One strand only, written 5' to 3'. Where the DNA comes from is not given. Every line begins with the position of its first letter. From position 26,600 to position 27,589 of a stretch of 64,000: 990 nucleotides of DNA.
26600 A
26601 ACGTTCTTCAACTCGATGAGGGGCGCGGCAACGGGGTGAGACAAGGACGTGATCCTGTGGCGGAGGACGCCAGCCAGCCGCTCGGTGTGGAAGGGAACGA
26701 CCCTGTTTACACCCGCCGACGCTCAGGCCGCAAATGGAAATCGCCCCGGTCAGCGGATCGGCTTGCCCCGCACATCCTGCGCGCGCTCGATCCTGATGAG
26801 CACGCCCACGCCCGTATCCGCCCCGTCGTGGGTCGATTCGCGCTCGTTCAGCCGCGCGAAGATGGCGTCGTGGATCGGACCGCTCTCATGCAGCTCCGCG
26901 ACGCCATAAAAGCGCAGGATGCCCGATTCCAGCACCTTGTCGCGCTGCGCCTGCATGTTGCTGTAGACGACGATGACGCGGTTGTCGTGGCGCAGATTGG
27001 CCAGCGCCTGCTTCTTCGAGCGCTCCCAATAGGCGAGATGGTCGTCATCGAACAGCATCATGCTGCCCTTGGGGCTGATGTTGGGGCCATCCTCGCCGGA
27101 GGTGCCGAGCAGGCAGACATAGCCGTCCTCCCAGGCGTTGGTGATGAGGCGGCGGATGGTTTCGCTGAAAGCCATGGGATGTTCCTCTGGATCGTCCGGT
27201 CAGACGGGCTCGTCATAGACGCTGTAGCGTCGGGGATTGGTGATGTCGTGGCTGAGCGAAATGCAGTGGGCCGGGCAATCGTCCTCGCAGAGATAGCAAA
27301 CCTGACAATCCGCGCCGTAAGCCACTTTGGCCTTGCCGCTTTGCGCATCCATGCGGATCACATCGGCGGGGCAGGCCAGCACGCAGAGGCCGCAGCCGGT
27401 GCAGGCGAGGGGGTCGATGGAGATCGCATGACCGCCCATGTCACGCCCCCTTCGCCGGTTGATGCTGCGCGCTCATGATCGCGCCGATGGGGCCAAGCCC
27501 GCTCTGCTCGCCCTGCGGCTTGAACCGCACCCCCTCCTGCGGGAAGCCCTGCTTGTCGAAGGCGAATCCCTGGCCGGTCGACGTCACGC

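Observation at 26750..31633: AprAB-like flavoprotein/ferredoxin pair embedded in an organic-acid catabolic operon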

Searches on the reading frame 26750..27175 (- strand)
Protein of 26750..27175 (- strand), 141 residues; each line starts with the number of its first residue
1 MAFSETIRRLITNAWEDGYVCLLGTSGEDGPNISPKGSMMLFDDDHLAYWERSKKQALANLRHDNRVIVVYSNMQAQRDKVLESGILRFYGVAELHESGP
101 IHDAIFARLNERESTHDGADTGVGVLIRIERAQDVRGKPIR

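Call 6: search_protein_families(library=pfam, proteins=[window:26750-27175:-], max_evalue=0.01)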
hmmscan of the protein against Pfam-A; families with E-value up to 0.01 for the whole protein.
window:26750-27175:- (141 aa): 1 family
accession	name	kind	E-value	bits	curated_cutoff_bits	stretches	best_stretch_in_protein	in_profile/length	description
PF01243.27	PNPOx_N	-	1.6e-10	41.8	28.1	1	15-113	9-93/120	Pyridoxamine 5'-phosphate oxidase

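Call 7: search_protein_families(library=ncbifam, proteins=[window:26750-27175:-], max_evalue=0.01)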
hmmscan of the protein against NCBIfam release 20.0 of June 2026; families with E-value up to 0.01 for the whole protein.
window:26750-27175:- (141 aa): 1 family
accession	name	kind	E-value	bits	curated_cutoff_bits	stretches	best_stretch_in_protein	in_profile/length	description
TIGR03618.1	Rv1155_F420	subfamily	0.0028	17.9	79.05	1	20-131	10-124/127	TIGR03618 family F420-dependent PPOX class oxidoreductase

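Call 49: search_solved_structures(query=window:26750-27175:-, max_evalue=0.01)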
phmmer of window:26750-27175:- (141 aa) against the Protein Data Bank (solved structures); distinct sequences matched with E-value up to 0.01: 4.
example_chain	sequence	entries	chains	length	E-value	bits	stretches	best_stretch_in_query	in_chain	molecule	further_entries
2htd_A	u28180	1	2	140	3.2e-07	34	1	13-97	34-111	Predicted flavin-nucleotide-binding protein from COG3576 family structurally related to py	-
5esc_A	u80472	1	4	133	0.00015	25.4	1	26-106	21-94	HupZ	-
7kpz_A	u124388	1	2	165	0.00026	24.6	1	26-106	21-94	HupZ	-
7kq2_A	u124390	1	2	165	0.00027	24.5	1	26-106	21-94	HupZ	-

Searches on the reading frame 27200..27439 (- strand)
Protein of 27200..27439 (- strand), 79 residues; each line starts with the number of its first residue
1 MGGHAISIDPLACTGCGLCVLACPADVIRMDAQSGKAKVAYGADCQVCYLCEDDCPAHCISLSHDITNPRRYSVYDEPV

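Call 6: search_protein_families(library=pfam, proteins=[window:27200-27439:-], max_evalue=0.01)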
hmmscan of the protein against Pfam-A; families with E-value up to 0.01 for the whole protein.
window:27200-27439:- (79 aa): 13 families
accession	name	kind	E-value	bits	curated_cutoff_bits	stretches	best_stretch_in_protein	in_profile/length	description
PF00037.32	Fer4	-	9.1e-10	38.4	21.1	1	7-29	2-24/24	4Fe-4S binding domain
PF12838.12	Fer4_7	-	3.5e-08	34.2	27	1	13-58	2-51/52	4Fe-4S dicluster domain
PF13187.11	Fer4_9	-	1.3e-07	32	27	1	12-60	1-52/52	4Fe-4S dicluster domain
PF13237.11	Fer4_10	-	1.3e-07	31.9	25.5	1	6-56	2-53/53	4Fe-4S dicluster domain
PF12797.12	Fer4_2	-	3.5e-07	30.2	24.5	1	6-25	3-22/22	4Fe-4S binding domain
PF14697.11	Fer4_21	-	3.6e-07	30.6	35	1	8-62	3-59/59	4Fe-4S dicluster domain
PF12837.12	Fer4_6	-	4.4e-07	30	25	1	6-28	2-24/24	4Fe-4S binding domain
PF13484.11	Fer4_16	-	6.3e-07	30.5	30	1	13-32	2-21/66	4Fe-4S double cluster binding domain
PF12800.12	Fer4_4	-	2.8e-05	24.5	24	1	12-25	3-16/17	4Fe-4S binding domain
PF25160.1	LdpA_Fe-S-bd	-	0.00018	21.6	27.6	1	12-31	27-46/49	LdpA Fe-S cluster-binding domain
PF12798.12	Fer4_3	-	0.0048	18.1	27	1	13-26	1-14/15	4Fe-4S binding domain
PF13459.11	Fer4_15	-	0.0049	18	22.4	0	6-40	1-33/66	4Fe-4S single cluster domain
PF13183.11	Fer4_8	-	0.0069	17.3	27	0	12-58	4-67/68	4Fe-4S dicluster domain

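Call 7: search_protein_families(library=ncbifam, proteins=[window:27200-27439:-], max_evalue=0.01)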
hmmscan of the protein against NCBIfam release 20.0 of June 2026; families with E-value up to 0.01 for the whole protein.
window:27200-27439:- (79 aa): 69 families (the best 25 are shown)
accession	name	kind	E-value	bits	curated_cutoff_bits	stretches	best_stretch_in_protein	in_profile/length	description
NF038196.1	ferrodoxin_EFR1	subfamily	1.6e-10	41.5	75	1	12-72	185-241/242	EFR1 family ferrodoxin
NF006221.0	PRK08348.1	subfamily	5.9e-10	39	124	1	9-66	42-98/136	NADH-plastoquinone oxidoreductase subunit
TIGR01971.1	NuoI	subfamily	8.3e-09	35.1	113.05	1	12-66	43-104/121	NADH-quinone oxidoreductase, chain I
NF043039.1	HgcAB_like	equivalog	2.7e-08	33.8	285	1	5-60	294-349/350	HgcAB-like fusion protein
TIGR01944.1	rnfB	subfamily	3.3e-08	33.3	68.7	1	7-70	109-170/190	RnfABCDGE type electron transport complex subunit B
NF004541.0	PRK05888.2-2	equivalog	4e-08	33.3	217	1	12-60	62-111/168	NADH-quinone oxidoreductase subunit NuoI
NF045874.1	Vhu_polyferre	exception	4.5e-08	32.2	600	1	7-70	192-253/381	F420-non-reducing hydrogenase associated-polyferredoxin VhuB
NF040864.1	HgcB_ferredoxin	equivalog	5.2e-08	32.6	99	1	6-64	9-65/93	mercury methylation ferredoxin HgcB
TIGR04395.1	cutC_activ_rSAM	equivalog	5.2e-08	32.5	360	1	11-64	54-107/309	choline TMA-lyase-activating enzyme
NF009053.0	PRK12387.1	subfamily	7.5e-08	32.3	204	1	10-65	37-95/180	formate hydrogenlyase complex iron-sulfur subunit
TIGR00402.1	napF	equivalog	2.5e-07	30.7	102.2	1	12-65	36-89/149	ferredoxin-type protein NapF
NF003475.0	PRK05113.1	equivalog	3.3e-07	30.3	203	1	8-69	110-169/190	electron transport complex subunit RsxB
NF006076.0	PRK08222.1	equivalog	3.5e-07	30.2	270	1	8-65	35-95/181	hydrogenase 4 subunit H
NF045490.1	FdxA_Protbact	equivalog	6.6e-07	29.5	135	1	3-39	30-66/104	ferredoxin FdxA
NF004545.0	PRK05888.3-1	equivalog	8.1e-07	28.8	229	1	8-70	63-133/154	NADH-quinone oxidoreductase subunit NuoI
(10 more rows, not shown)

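Call 42: search_solved_structures(query=window:27200-27439:-, max_evalue=0.01, show_alignments=2)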
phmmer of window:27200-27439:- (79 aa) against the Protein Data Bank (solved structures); distinct sequences matched with E-value up to 0.01: 117 (the best 60 are shown).
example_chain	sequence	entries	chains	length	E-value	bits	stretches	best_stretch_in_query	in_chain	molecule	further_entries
9sw6_G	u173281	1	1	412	2.3e-20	75.8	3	6-69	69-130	Polyferredoxin protein MvhB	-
9sfi_O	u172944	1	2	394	4.2e-13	52.6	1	7-65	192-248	Ferredoxin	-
5t5i_F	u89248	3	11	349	6.3e-13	52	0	7-67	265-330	Tungsten formylmethanofuran dehydrogenase subunit fwdF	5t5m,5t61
9sw6_H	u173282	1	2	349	9.4e-13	51.5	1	7-65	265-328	Tungsten formylmethanofuran dehydrogenase, subunit F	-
7bkb_K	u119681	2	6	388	5.3e-12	49.1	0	9-63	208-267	Formylmethanofuran dehydrogenase, subunit F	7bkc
7bkb_L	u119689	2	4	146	1.7e-09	41.1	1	9-37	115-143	Formylmethanofuran dehydrogenase, subunit G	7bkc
8e9g_I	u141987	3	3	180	2.4e-09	40.6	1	3-33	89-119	NADH-quinone oxidoreductase subunit I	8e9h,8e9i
5odc_A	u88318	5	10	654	5.6e-09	39.5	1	7-64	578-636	Heterodisulfide reductase, subunit A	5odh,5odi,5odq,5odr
8c0z_C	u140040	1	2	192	4.4e-08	36.6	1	10-64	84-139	Iron-sulfur cluster-binding protein potential subunit of aldehyde oxidoreductase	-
9sfi_U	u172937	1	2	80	5.2e-08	36.4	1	6-37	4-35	4Fe-4S binding protein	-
9sfi_A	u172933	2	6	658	5.7e-08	36.2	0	3-30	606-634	CoB--CoM heterodisulfide reductase iron-sulfur subunit A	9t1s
9sfi_T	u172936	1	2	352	5.8e-08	36.2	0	7-31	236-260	4Fe-4S ferredoxin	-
5t5i_G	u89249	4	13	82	2.1e-07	34.4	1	9-51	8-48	Tungsten formylmethanofuran dehydrogenase subunit fwdG | Tungsten formylmethanofuran dehydrogenase, subunit G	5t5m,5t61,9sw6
9eri_B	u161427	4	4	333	2.8e-07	34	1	11-64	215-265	Na(+)-translocating ferredoxin:NAD(+) oxidoreductase complex subunit B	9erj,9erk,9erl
8a8o_C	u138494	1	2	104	3.4e-07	33.8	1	11-62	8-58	Beta-subunit of the PAPS reductase from Methanothermococcus thermolithotrophicus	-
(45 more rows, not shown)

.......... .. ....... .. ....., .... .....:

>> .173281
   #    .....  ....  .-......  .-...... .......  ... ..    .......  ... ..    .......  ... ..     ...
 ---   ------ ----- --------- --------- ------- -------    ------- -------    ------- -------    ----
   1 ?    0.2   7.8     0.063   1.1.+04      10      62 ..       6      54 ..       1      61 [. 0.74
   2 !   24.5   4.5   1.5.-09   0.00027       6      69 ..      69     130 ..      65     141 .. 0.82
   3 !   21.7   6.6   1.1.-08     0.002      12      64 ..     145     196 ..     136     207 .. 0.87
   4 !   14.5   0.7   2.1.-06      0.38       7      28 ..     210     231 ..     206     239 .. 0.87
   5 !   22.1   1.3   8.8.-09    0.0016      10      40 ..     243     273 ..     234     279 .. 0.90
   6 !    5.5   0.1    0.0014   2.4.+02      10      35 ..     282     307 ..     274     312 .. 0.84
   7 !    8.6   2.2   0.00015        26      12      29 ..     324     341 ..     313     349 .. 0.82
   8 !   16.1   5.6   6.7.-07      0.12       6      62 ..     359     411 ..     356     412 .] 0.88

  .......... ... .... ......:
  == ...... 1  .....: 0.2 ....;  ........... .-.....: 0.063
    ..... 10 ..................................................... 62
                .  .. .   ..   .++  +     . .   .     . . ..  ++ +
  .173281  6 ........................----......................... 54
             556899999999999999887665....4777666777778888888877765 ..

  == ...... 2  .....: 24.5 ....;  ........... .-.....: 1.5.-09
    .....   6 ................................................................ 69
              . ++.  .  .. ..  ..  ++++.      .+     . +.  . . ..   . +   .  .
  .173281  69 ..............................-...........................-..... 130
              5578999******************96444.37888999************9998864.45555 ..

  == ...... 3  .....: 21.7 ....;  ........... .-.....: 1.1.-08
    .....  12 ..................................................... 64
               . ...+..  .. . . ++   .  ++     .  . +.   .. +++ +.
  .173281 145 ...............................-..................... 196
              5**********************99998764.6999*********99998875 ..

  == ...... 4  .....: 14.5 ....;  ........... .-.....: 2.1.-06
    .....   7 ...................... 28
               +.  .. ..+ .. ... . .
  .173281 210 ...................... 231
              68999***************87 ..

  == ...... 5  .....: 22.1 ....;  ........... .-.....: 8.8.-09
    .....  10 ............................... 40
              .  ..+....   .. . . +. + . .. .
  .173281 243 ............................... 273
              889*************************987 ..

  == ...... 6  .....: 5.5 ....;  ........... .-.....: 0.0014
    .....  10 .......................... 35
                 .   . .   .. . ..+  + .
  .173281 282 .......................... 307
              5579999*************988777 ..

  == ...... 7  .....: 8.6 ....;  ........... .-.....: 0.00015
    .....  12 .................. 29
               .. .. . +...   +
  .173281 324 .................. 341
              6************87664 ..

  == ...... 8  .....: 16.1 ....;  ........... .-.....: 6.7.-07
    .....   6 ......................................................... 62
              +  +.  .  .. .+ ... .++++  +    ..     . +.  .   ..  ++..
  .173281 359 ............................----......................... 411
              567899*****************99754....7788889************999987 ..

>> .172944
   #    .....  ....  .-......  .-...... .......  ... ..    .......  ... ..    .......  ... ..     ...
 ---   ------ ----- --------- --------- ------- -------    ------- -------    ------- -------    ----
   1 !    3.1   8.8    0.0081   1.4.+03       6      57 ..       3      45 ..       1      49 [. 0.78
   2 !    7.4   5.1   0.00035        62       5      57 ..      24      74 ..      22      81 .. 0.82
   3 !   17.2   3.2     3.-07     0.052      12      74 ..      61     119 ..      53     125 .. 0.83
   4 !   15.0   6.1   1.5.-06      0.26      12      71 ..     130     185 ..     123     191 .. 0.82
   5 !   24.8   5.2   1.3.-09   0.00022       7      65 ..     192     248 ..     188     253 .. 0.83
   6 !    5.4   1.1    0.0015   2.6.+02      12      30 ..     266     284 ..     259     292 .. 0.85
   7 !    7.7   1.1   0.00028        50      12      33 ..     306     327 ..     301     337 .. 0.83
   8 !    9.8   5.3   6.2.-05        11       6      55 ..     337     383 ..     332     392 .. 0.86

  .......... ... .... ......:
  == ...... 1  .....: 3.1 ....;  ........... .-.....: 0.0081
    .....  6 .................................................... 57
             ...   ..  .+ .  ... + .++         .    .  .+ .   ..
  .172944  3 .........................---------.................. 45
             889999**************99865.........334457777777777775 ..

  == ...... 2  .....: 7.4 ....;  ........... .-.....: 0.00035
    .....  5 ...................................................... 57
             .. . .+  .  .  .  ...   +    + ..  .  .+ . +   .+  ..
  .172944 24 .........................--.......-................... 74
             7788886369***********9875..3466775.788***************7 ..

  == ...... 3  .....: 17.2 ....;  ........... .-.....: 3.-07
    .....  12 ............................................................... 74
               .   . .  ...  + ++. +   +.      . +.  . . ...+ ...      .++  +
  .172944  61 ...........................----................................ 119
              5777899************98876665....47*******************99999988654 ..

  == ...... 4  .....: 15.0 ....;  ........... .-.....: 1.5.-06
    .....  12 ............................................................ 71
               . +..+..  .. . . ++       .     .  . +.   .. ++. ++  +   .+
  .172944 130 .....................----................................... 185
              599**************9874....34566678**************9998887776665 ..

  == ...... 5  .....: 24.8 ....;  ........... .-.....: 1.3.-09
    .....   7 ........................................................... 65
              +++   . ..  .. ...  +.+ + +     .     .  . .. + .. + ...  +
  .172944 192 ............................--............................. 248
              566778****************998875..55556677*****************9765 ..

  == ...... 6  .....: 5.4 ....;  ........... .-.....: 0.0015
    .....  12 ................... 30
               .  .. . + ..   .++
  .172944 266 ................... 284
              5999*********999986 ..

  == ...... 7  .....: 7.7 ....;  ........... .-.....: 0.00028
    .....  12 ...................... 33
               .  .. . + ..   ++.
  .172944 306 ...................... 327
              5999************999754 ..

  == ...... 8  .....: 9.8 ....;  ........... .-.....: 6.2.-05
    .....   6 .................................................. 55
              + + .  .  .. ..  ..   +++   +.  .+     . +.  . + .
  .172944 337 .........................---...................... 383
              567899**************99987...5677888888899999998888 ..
